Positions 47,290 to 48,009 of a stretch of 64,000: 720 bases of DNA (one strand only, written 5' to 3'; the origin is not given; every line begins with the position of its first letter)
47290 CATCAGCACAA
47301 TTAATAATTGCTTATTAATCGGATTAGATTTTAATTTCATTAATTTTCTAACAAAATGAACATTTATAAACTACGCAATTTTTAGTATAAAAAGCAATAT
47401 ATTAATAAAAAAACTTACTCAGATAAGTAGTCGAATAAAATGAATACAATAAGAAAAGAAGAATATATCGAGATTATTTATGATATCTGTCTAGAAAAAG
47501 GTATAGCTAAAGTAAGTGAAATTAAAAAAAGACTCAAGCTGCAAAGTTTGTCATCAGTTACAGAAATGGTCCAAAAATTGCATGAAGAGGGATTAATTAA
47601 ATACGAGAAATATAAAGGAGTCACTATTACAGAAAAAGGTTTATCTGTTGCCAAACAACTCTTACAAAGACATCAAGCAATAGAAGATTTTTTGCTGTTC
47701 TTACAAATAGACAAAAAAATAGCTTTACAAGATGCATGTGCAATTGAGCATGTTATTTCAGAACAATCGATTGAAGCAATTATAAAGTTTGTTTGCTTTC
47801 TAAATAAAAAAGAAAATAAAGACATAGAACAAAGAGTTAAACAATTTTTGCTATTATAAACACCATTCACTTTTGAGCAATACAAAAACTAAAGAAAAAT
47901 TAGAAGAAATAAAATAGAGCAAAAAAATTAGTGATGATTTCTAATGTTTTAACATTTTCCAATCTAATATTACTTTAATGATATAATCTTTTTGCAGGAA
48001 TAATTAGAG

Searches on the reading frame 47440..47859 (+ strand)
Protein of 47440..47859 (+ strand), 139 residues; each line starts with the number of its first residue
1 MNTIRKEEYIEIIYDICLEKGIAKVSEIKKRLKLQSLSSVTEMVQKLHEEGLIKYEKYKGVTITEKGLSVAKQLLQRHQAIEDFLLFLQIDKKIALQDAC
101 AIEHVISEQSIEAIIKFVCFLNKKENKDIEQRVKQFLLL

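Call 61: search_protein_families(library=pfam, proteins=[window:47440-47859:+])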
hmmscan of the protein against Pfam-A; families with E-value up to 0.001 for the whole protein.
window:47440-47859:+ (139 aa): 6 families
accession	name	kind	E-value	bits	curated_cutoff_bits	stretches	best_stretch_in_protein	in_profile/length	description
PF01325.25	Fe_dep_repress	-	5.6e-16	58.9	26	1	5-61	5-60/60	Iron dependent repressor, N-terminal DNA binding domain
PF02742.21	Fe_dep_repr_C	-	1.7e-15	57.2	27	1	64-124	1-62/70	Iron dependent repressor, metal binding and dimerisation domain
PF20008.5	DUF6429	-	4.8e-05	23.4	31.6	1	43-79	31-69/71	Domain of unknown function (DUF6429)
PF14947.12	HTH_45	-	8.9e-05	22.9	25.5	1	10-77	5-72/77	Winged helix-turn-helix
PF13463.12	HTH_27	-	0.00016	22.3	22.2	1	10-67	6-68/68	Winged helix DNA-binding domain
PF21100.3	MCM_C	-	0.00086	19.5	27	1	4-58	2-61/64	MCM protein C-terminal winged helix-turn-helix domain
